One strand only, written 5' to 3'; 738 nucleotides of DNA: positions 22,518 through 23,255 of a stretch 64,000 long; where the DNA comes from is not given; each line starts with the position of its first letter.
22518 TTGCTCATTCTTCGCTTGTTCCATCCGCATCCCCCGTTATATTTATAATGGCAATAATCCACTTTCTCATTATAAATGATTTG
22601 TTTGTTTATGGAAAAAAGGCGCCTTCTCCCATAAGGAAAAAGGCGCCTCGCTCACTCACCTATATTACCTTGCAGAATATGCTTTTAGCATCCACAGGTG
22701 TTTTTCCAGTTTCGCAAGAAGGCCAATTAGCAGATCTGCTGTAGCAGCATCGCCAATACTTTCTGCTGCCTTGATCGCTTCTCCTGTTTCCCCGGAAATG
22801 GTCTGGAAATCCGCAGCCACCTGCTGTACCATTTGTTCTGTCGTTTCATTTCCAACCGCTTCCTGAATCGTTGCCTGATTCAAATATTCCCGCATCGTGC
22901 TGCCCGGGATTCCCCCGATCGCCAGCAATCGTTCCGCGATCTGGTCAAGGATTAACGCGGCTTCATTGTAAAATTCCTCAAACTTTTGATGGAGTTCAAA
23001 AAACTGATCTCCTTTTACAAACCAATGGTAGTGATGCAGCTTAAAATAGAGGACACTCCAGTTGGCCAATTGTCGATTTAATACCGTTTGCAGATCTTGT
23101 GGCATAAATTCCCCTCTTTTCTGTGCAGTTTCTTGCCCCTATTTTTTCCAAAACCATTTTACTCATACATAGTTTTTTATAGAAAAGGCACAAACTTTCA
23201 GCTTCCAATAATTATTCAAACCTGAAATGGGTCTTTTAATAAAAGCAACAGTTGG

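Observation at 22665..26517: Duplicated dps genes with near-identical 5' halves bracket a 3-kb GC-rich insert (mosaic paralogues, probable gene conversion or recombination scar)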

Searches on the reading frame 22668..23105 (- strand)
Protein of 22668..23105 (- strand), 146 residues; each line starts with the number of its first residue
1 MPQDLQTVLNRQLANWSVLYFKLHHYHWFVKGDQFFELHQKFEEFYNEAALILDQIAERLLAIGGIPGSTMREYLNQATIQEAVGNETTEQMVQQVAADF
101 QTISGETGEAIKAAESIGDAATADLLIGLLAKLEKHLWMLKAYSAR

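Call 8: search_protein_families(library=pfam, proteins=[window:22668-23105:-], max_evalue=0.01)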
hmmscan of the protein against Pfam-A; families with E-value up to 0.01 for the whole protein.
window:22668-23105:- (146 aa): 2 families
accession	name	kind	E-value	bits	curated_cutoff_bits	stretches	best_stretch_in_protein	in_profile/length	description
PF00210.30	Ferritin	-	1.8e-29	102.9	24.5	1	8-143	3-135/142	Ferritin-like domain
PF19174.5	DUF5856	-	0.0028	19.1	34.6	1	36-110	7-74/94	Family of unknown function (DUF5856)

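Call 12: find_encoding_contigs(protein=window:22668-23105:-, flank=10000, max_places=10)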
Protein window:22668-23105:- (146 aa): no gene with exactly this product is on record in the collection.

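Call 14: find_related_loci(query=window:22668-23105:-, collection=genome_contigs, flank=10000)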
Query window:22668-23105:- (146 aa) in genome_contigs; peptide patterns used: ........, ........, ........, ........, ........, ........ (x = any residue, [..] = any of these).
162 stretches matched a pattern; 17 encode a relative of the query (tblastn E <= 1e-3); 17 distinct loci.
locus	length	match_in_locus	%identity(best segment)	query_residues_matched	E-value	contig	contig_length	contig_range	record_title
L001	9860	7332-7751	87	1-140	3e-81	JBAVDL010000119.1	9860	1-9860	MAG: Thermoactinomyces sp. isolate MFD08296_ilm_asm_bin17 k127_76393, whole genome shotgun sequence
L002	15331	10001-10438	73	1-146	1e-69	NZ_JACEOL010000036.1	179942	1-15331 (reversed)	Thermoactinomyces mirandus strain AMNI-1 contig_35_(1..179942)_consensus, whole genome shotgun sequence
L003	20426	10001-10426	54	5-146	3e-51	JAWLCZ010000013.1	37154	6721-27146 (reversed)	MAG: Paenibacillaceae bacterium isolate 15dZY3.bin.76 NODE_1518_length_37154_cov_3.701471, whole genome shotgun sequence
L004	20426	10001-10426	53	5-146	4e-47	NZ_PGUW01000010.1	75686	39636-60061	Bacillus sp. V5-8f V5-8f_contig_11, whole genome shotgun sequence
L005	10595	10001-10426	49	5-146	2e-44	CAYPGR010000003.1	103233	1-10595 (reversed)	MAG TPA_asm: uncultured Staphylococcaceae bacterium isolate binchicken_co173_104 genome assembly, contig: NODE_581_lengt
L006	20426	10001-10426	53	1-142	1e-43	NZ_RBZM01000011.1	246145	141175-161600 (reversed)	Cohnella endophytica strain M2MS4P-1 Scaffold9_1, whole genome shotgun sequence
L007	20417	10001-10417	53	5-142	1e-41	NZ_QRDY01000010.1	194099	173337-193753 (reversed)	Cohnella lupini strain CECT 8236 Ga0244631_110, whole genome shotgun sequence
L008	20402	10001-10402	54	9-142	2e-40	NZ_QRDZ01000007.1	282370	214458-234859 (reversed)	Cohnella phaseoli strain CECT 7287 Ga0244611_107, whole genome shotgun sequence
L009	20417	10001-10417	54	5-142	6e-39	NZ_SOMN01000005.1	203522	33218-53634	Cohnella luojiensis strain CCTCC AB 208254 Scaffold5_1, whole genome shotgun sequence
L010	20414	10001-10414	50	5-142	6e-38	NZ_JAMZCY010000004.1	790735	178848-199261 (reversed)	Cohnella sp. WQ 127256 Scaffold3_1, whole genome shotgun sequence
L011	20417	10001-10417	38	5-143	4e-28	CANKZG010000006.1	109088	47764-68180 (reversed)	uncultured Flavobacteriaceae bacterium isolate 3-347-G.fasta genome assembly, contig: NODE_6, whole genome shotgun seque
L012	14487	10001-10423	36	3-143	2e-27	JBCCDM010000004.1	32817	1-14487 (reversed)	MAG: Cyanobacteria bacterium P01_A01_bin.84 k141_228037_length_32817_cov_30.6852, whole genome shotgun sequence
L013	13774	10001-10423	38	3-143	4e-26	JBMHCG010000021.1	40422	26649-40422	MAG: Flavobacteriaceae bacterium isolate STO1_bin.383 c_000000000021, whole genome shotgun sequence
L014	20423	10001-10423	56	3-143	3e-53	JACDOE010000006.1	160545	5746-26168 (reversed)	MAG: Bacillaceae bacterium isolate GB_MAG13_007 c_000000000085, whole genome shotgun sequence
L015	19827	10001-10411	36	7-142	9e-23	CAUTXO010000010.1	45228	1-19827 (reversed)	MAG TPA_asm: uncultured Helicobacteraceae bacterium isolate ERR10228873_bin.41_MetaWRAP_v1.3_MAG genome assembly, contig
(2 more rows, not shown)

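Call 22: find_homologous_proteins(query=window:22668-23105:-, max_evalue=1e-40)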
Query window:22668-23105:- (146 aa): 430 proteins with E <= 1e-40 among 572 candidates; the best 120 are listed.
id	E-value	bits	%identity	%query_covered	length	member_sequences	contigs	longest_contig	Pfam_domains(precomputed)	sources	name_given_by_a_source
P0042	4.2e-90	317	100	100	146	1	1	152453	PF00210.31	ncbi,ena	-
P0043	1.6e-79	283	89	100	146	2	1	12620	PF00210.31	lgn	-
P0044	2.3e-76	273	86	100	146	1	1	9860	PF00210.31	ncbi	ncbi:MAG: DNA starvation/stationary phase protection protein [Thermoactinomyces sp.]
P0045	2.5e-66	240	77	100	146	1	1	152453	PF00210.31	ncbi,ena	-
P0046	3.1e-62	227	73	100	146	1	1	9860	PF00210.31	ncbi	ncbi:MAG: DNA starvation/stationary phase protection protein [Thermoactinomyces sp.]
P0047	5.6e-62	226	75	100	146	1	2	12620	PF00210.31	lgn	-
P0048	5.3e-61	223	73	97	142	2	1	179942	PF00210.31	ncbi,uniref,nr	ncbi:Dps family protein [Thermoactinomyces mirandus]|uniref:Dps family protein n=1 Tax=Thermoactinom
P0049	1.6e-56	208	66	100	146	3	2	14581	PF00210.31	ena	-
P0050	1.4e-53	199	66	99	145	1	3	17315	PF00210.31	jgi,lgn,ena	-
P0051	5.4e-53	197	64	100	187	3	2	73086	PF00210.31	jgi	jgi:starvation-inducible DNA-binding protein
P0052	1.9e-52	195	63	100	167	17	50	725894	PF00210.31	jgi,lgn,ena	jgi:starvation-inducible DNA-binding protein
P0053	3.0e-51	191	61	99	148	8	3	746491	PF00210.31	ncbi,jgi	ncbi:Dps family protein [Laceyella tengchongensis]|jgi:starvation-inducible DNA-binding protein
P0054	4.0e-51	191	60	97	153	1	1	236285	PF00210.31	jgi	jgi:starvation-inducible DNA-binding protein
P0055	5.6e-51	190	62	98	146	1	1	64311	PF00210.31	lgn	-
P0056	1.1e-50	189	61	96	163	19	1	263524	PF00210.31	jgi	jgi:starvation-inducible DNA-binding protein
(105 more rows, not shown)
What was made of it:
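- The next hits are B-type copies, then proteins of 66% identity or less (call 22). Public protein collections hold both window proteins from one 152-kb contig (call 22).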

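Call 23: find_encoding_contigs(protein=P0043, flank=10000, max_places=4)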
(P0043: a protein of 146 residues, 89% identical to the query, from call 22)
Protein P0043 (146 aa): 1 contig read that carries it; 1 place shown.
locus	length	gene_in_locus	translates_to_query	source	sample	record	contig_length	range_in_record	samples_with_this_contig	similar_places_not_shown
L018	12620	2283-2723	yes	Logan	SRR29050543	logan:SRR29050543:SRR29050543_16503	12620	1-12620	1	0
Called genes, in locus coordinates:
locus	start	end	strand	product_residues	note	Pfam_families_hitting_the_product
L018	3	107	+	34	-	?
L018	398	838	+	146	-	PF00210:Ferritin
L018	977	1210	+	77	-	-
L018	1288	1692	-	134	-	PF08665:PglZ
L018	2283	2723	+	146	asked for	PF00210:Ferritin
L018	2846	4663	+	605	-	PF00664:ABC_membrane, PF00005:ABC_tran, PF02463:SMC_N (faint)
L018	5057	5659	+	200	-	PF00440:TetR_N, PF08359:TetR_C_4 (faint), PF17932:TetR_C_24, PF17938:TetR_C_29 (faint), PF17935:TetR_C_27 (faint)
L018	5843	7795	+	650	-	PF12051:DUF3533, PF12698:ABC2_membrane_3, PF01061:ABC2_membrane (weak)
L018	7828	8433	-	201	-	PF05908:Gamma_PGA_hydro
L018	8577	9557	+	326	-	PF01297:ZnuA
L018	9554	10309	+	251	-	PF02463:SMC_N (weak), PF00005:ABC_tran, PF13304:AAA_21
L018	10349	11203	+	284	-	PF00950:ABC-3, PF01032:FecCD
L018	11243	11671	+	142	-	PF01475:FUR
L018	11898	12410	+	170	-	PF00383:dCMP_cyt_deam_1, PF14437:MafB19-deam, PF14439:Bd3614-deam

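Call 27: search_protein_families(library=ncbifam, proteins=[window:22668-23105:-], max_evalue=0.01)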
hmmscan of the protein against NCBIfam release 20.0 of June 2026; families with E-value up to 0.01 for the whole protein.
window:22668-23105:- (146 aa): 6 families
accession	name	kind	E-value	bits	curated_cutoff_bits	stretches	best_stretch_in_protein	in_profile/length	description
NF041388.1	DNAstvprot_Halo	equivalog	1.1e-22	80.8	170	1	7-143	26-163/171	DNA starvation/stationary phase protection protein DpsA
NF006975.0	PRK09448.1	equivalog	1.5e-19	70.7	114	1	7-142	31-164/168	DNA starvation/stationary phase protection protein Dps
NF052461.1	DNAProtecDpsACyan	equivalog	1.8e-17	63.6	300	1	9-143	32-167/176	DNA starvation/stress protection protein DpsA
NF011544.0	PRK14976.1-1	equivalog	0.00036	20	228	0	24-95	152-219/278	5'-3' exonuclease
TIGR00754.1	bfr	equivalog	0.0018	18.3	125.55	1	48-140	50-134/157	bacterioferritin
NF002010.0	PRK00811.1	equivalog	0.0056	15.9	260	1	36-120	54-142/287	polyamine aminopropyltransferase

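Call 41: find_encoding_contigs(protein=P0052, flank=6000, max_places=3)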
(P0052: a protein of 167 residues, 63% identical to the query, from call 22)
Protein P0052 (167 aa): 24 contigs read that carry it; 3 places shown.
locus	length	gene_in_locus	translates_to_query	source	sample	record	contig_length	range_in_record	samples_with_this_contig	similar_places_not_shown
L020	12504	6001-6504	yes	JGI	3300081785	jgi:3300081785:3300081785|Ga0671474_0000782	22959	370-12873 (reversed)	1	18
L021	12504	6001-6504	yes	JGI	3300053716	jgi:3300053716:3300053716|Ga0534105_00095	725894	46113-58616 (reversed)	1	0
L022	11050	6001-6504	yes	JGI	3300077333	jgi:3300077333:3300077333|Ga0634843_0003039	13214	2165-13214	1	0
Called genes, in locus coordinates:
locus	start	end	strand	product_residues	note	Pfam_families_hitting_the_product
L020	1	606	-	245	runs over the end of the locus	PF07070:Spo0M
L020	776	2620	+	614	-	PF13522:GATase_6, PF13537:GATase_7, PF00733:Asn_synthase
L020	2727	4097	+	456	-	PF00324:AA_permease, PF13520:AA_permease_2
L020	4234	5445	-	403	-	PF00083:Sugar_tr, PF13347:MFS_2 (faint), PF05977:MFS_3 (weak), PF07690:MFS_1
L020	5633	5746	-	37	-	-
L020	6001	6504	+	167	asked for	PF00210:Ferritin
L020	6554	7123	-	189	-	PF00890:FAD_binding_2 (faint), PF01134:GIDA (faint), PF01266:DAO (faint), PF01494:FAD_binding_3 (weak), PF03486:HI0933_like (faint), PF07992:Pyr_redox_2, PF12831:FAD_oxidored (weak), PF13450:NAD_binding_8 (weak), +2 more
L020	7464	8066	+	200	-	PF00440:TetR_N, PF17932:TetR_C_24 (weak)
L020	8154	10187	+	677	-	PF12051:DUF3533, PF12698:ABC2_membrane_3, PF01061:ABC2_membrane (weak)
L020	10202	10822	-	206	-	PF05908:Gamma_PGA_hydro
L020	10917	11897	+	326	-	PF01297:ZnuA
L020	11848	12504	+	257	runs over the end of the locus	PF02463:SMC_N (faint), PF00005:ABC_tran, PF13304:AAA_21 (faint)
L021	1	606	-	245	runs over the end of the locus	PF07070:Spo0M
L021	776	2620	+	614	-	PF13522:GATase_6, PF13537:GATase_7, PF00733:Asn_synthase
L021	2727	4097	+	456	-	PF00324:AA_permease, PF13520:AA_permease_2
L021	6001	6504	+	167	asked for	PF00210:Ferritin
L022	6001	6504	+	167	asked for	PF00210:Ferritin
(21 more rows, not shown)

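Call 42: find_encoding_contigs(protein=P0049, flank=6000, max_places=3)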
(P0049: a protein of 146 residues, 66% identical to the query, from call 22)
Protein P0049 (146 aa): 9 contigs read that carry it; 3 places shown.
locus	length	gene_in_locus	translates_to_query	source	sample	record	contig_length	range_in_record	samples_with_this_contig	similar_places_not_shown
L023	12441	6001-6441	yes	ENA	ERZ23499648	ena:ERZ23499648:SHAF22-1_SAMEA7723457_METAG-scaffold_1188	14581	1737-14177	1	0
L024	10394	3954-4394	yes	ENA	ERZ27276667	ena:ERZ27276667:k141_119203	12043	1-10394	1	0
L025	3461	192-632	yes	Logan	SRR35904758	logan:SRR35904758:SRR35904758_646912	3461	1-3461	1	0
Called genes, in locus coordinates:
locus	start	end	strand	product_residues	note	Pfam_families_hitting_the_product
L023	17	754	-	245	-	PF07070:Spo0M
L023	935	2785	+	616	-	PF13522:GATase_6, PF13537:GATase_7, PF00733:Asn_synthase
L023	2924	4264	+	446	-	PF13520:AA_permease_2, PF00324:AA_permease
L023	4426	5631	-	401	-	PF00083:Sugar_tr, PF05977:MFS_3 (weak), PF12832:MFS_1_like, PF13347:MFS_2 (faint), PF07690:MFS_1, PF12832:MFS_1_like (weak), PF07690:MFS_1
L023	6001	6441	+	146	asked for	PF00210:Ferritin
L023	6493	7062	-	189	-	PF00890:FAD_binding_2 (weak), PF01134:GIDA (weak), PF01494:FAD_binding_3 (weak), PF03486:HI0933_like (weak), PF07992:Pyr_redox_2, PF12831:FAD_oxidored (weak), PF13450:NAD_binding_8 (weak), PF07992:Pyr_redox_2 (weak), +2 more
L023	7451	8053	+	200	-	PF00440:TetR_N, PF08359:TetR_C_4 (weak), PF17932:TetR_C_24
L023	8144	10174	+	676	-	PF12051:DUF3533, PF12698:ABC2_membrane_3, PF01061:ABC2_membrane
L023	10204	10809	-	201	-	PF05908:Gamma_PGA_hydro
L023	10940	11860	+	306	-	PF01297:ZnuA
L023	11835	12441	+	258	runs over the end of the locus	PF00005:ABC_tran, PF13304:AAA_21 (weak)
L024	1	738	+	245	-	?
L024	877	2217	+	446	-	PF13520:AA_permease_2, PF00324:AA_permease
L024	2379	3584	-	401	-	PF00083:Sugar_tr, PF05977:MFS_3 (weak), PF12832:MFS_1_like, PF13347:MFS_2 (faint), PF07690:MFS_1, PF12832:MFS_1_like (weak), PF07690:MFS_1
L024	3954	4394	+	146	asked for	PF00210:Ferritin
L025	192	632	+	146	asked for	PF00210:Ferritin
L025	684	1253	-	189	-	PF00890:FAD_binding_2 (weak), PF01134:GIDA (weak), PF01494:FAD_binding_3 (weak), PF03486:HI0933_like (weak), PF07992:Pyr_redox_2, PF12831:FAD_oxidored (weak), PF13450:NAD_binding_8 (weak), PF07992:Pyr_redox_2 (weak), +2 more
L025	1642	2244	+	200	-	PF00440:TetR_N, PF08359:TetR_C_4 (weak), PF17932:TetR_C_24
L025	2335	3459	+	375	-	?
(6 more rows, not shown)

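Call 43: search_solved_structures(query=window:22668-23105:-, show_alignments=1, max_evalue=1e-20)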
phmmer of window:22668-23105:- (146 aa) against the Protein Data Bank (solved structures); distinct sequences matched with E-value up to 1e-20: 20.
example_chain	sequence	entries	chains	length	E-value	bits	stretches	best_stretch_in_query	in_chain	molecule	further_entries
1ji5_A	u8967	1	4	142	3.6e-45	156.9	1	7-143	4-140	Dlp-1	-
1jig_A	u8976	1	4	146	3.7e-44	153.6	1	6-143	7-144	Dlp-2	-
2d5k_A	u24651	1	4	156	1.7e-42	148.3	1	3-144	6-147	Dps family protein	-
2chp_A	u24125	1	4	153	3.8e-41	143.9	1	6-143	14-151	METALLOREGULATION DNA-BINDING STRESS PROTEIN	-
1n1q_A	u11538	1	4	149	2.1e-40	141.4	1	5-143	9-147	DPS Protein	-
1qgh_A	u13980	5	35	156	2.1e-32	115.6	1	4-144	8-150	NON-HEME IRON-CONTAINING FERRITIN | DNA protection during starvation protein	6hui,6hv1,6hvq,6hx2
2iy4_A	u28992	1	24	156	2.1e-32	115.5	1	4-144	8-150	NON-HEME IRON-CONTAINING FERRITIN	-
6sev_A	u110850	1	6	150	2.3e-32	115.4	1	4-144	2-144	DNA starvation/stationary phase protection protein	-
6hvq_E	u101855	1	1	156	3e-32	115.1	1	4-144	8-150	DNA protection during starvation protein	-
2bk6_A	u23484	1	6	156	5.4e-31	111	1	4-144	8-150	NON-HEME IRON-CONTAINING FERRITIN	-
2bkc_A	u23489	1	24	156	5.4e-31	111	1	4-144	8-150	NON-HEME IRON-CONTAINING FERRITIN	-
2bjy_A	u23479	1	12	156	1.4e-29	106.4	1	4-144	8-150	NON-HEME IRON-CONTAINING FERRITIN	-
2c41_A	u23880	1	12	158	4.7e-23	85.3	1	4-145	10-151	DPS FAMILY DNA-BINDING STRESS RESPONSE PROTEIN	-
3iq1_A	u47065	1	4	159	5.6e-23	85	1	3-143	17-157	DPS family protein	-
1umn_A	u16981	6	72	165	8.4e-23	84.5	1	4-142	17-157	DPS-LIKE PEROXIDE RESISTANCE PROTEIN | DNA PROTECTION DURING STARVATION PROTEIN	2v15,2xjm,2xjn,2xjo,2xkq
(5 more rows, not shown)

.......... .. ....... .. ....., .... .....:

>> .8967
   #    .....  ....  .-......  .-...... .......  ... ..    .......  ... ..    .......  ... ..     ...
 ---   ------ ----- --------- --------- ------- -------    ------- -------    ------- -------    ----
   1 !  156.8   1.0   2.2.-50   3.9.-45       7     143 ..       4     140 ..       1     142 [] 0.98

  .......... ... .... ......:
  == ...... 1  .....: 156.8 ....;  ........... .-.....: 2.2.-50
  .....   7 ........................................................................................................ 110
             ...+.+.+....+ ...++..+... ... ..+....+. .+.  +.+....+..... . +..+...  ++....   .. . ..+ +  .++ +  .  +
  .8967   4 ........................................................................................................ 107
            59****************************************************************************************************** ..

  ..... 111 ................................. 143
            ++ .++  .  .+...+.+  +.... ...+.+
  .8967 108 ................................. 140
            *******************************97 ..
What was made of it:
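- On Dps (DNA-binding protein from starved cells; ferritin-like superfamily): Call 43: Dlp-1 (1JI5) E 3.6e-45, Dlp-2 (1JIG) 3.7e-44, MrgA (2CHP) 3.8e-41, Listeria Dps (1QGH) 2e-32. Read from the sequences and from the alignment in call 43.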

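Call 57: search_protein_families(library=padloc, proteins=[L018:815-1063:-, L018:1085-1354:-, L018:1288-1692:-, L018:977-1210:+], max_evalue=0.01)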
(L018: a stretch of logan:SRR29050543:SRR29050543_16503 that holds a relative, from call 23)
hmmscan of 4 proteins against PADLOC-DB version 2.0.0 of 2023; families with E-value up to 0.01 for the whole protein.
L018:815-1063:- (82 aa): 2 families
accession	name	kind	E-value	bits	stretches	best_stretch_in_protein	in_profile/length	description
PDLC02547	PglZ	-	0.0014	14.9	1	3-42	751-789/855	PglZ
PDLC02564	PglZ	-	0.0055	13.1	1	3-39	747-783/855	PglZ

L018:1085-1354:- (89 aa): 9 families
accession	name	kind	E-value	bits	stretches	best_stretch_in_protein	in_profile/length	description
PDLC02547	PglZ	-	5.9e-15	52.5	1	3-87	654-740/855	PglZ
PDLC02564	PglZ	-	4e-13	46.7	1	10-87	654-734/855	PglZ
PDLC02559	PglZ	-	2.7e-07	27.2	1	3-78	659-735/860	PglZ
PDLC02548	PglZ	-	7.6e-05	19.2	1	2-77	662-740/961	PglZ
PDLC02551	PglZ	-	0.00029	17.1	1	9-84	657-734/856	PglZ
PDLC02553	PglZ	-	0.002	14.4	1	42-83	710-755/868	PglZ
PDLC02563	PglZ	-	0.0027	14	1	50-78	683-712/831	PglZ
PDLC02545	PglZ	-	0.0044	13.5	1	45-79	603-637/750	PglZ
PDLC02556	PglZ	-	0.0066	13.1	1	31-79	588-639/641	PglZ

L018:1288-1692:- (134 aa): 8 families
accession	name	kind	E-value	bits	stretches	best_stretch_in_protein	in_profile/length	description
PDLC02547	PglZ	-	8.9e-27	91.6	1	2-125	538-661/855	PglZ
PDLC02564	PglZ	-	2.8e-24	83.6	1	2-108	531-639/855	PglZ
PDLC02563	PglZ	-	2.8e-17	60.3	1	9-108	525-625/831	PglZ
PDLC02553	PglZ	-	9.2e-15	51.9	1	37-107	584-654/868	PglZ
PDLC02551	PglZ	-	1.4e-07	28.1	1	5-107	536-634/856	PglZ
PDLC02557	PglZ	-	1.5e-07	28.1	1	41-107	557-622/834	PglZ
PDLC02559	PglZ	-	4.2e-05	19.9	1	12-107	554-650/860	PglZ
PDLC02548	PglZ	-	0.00014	18.3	1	25-107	580-658/961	PglZ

L018:977-1210:+ (77 aa): 0 families
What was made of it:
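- Tried and rejected: It was replaced by a profile scan, which showed that the L018 relic continues weakly to PglZ position ~789 (call 57).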
